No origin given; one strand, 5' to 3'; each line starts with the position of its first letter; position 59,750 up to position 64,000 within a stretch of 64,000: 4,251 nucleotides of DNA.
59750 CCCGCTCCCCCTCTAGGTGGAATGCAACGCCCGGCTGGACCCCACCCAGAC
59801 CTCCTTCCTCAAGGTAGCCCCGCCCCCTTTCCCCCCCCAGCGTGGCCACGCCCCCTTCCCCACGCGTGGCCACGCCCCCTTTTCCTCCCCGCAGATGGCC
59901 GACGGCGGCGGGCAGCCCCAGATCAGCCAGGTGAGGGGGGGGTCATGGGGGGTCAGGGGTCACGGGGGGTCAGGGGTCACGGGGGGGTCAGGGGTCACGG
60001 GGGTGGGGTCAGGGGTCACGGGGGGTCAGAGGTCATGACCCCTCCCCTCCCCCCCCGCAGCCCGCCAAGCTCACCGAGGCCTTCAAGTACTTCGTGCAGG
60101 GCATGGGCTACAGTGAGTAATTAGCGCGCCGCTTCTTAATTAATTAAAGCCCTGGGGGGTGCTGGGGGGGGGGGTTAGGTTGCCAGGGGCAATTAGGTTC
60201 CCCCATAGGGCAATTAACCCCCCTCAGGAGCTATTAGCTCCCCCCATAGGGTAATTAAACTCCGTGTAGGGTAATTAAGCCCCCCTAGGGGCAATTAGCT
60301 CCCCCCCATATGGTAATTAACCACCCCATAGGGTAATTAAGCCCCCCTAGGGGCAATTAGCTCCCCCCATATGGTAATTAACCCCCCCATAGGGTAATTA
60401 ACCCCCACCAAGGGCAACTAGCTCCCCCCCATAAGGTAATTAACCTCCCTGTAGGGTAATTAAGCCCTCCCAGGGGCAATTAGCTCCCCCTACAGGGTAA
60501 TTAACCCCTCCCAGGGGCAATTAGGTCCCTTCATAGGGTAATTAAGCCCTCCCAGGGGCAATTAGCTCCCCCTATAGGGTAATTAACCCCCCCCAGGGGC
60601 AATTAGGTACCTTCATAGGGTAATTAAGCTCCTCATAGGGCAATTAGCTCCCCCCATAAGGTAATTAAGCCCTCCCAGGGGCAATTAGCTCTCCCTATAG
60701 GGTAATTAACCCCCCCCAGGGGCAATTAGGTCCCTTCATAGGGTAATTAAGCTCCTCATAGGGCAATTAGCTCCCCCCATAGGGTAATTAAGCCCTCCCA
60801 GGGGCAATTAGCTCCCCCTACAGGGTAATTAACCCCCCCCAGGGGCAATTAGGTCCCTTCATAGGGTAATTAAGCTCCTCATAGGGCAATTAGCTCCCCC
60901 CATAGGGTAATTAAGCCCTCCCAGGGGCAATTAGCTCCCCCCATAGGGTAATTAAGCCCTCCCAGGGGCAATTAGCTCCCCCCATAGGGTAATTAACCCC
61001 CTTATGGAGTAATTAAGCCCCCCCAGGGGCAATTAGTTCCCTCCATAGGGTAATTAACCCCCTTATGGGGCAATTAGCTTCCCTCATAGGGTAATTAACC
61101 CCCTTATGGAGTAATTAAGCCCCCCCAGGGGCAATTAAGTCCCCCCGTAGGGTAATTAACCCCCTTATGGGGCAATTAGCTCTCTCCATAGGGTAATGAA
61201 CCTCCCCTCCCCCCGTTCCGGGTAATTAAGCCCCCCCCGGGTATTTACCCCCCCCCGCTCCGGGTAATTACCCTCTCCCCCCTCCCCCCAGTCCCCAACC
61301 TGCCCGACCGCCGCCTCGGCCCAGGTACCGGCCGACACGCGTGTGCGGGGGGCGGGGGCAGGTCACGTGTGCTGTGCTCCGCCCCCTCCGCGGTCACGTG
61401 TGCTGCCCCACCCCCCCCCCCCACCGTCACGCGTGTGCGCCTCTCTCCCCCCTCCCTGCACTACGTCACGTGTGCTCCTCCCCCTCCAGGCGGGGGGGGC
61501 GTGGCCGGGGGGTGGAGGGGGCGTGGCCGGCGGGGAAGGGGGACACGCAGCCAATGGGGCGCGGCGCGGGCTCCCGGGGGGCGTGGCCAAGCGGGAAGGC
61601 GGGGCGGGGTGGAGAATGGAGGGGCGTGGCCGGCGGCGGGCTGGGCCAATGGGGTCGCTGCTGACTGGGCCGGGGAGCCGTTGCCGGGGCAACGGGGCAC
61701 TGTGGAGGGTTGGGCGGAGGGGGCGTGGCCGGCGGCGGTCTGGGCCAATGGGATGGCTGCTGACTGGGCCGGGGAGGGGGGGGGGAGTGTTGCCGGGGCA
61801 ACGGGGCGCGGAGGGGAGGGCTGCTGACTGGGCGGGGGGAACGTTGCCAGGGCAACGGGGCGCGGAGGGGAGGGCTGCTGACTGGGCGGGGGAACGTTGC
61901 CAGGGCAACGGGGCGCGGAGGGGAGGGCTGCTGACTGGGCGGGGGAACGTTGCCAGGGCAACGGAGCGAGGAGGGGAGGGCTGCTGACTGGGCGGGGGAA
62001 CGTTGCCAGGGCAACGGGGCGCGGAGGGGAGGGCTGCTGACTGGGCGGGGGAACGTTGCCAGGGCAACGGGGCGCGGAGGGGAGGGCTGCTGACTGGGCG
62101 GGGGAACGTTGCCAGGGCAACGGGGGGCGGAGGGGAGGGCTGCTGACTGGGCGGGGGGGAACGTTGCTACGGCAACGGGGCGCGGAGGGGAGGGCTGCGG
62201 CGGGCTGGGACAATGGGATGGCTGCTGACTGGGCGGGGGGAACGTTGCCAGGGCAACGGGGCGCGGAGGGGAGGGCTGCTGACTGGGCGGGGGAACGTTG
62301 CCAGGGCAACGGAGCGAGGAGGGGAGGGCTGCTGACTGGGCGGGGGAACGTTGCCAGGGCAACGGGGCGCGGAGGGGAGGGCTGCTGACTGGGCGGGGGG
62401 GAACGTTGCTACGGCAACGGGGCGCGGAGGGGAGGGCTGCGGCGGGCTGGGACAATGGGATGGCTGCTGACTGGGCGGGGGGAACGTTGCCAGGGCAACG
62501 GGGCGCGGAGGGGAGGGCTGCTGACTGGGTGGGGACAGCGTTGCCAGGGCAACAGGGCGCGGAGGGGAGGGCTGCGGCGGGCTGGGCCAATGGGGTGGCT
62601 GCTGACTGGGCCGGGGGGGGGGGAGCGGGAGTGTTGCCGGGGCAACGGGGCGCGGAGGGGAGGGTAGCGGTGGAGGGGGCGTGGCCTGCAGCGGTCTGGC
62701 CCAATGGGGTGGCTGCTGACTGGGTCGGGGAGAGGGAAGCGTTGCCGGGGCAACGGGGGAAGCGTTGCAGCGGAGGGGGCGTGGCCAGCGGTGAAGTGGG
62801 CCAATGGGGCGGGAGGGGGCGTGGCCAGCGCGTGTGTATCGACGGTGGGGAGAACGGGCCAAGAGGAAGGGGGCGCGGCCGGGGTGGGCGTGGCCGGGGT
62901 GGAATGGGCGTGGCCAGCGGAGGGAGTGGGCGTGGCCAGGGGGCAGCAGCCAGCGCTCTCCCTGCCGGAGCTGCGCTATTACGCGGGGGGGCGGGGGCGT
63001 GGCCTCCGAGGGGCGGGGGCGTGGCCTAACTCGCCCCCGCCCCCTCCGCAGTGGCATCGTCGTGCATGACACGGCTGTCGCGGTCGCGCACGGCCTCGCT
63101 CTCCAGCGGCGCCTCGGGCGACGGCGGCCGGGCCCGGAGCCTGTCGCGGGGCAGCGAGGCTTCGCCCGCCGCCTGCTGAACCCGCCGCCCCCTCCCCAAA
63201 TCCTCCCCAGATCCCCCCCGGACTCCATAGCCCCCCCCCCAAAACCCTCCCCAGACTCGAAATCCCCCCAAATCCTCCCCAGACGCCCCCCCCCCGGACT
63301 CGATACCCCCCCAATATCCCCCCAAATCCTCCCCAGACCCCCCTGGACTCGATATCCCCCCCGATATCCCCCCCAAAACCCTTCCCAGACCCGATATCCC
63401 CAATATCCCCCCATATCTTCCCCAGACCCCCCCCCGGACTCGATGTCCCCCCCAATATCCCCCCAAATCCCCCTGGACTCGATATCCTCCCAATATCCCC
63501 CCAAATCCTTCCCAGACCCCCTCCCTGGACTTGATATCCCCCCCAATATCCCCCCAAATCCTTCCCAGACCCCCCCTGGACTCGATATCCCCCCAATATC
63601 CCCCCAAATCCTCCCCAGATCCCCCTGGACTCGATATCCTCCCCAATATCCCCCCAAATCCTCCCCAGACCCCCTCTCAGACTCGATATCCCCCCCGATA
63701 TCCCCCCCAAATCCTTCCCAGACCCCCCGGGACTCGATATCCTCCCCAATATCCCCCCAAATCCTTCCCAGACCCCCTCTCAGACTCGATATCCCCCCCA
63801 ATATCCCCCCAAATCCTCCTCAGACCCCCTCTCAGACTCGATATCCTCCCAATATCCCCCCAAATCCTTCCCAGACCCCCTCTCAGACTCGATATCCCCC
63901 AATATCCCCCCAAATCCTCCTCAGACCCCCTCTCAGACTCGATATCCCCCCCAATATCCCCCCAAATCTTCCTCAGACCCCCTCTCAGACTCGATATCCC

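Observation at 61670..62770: About 18 tandem perfect RFX X-box palindromes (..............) in the last NDRG2 intron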

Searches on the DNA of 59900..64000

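Call 31: search_rna_families(source=window, start=59900, end=64000, threshold=evalue, max_evalue=1)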
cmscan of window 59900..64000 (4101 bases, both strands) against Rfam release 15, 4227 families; matches with E-value up to 1: 2.
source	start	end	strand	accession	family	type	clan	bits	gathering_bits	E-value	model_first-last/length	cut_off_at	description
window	59998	60064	+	RF03253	mir-4654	Gene; miRNA;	-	22.3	87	0.52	1-76/76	no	mir-4654 microRNA precursor family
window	63121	63176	+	RF03661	mir-933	Gene; miRNA;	-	20.7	100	0.63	1-77/77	no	mir-933 microRNA precursor family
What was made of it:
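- Tried and rejected: Rfam gave only sub-threshold miRNA noise (call 31).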
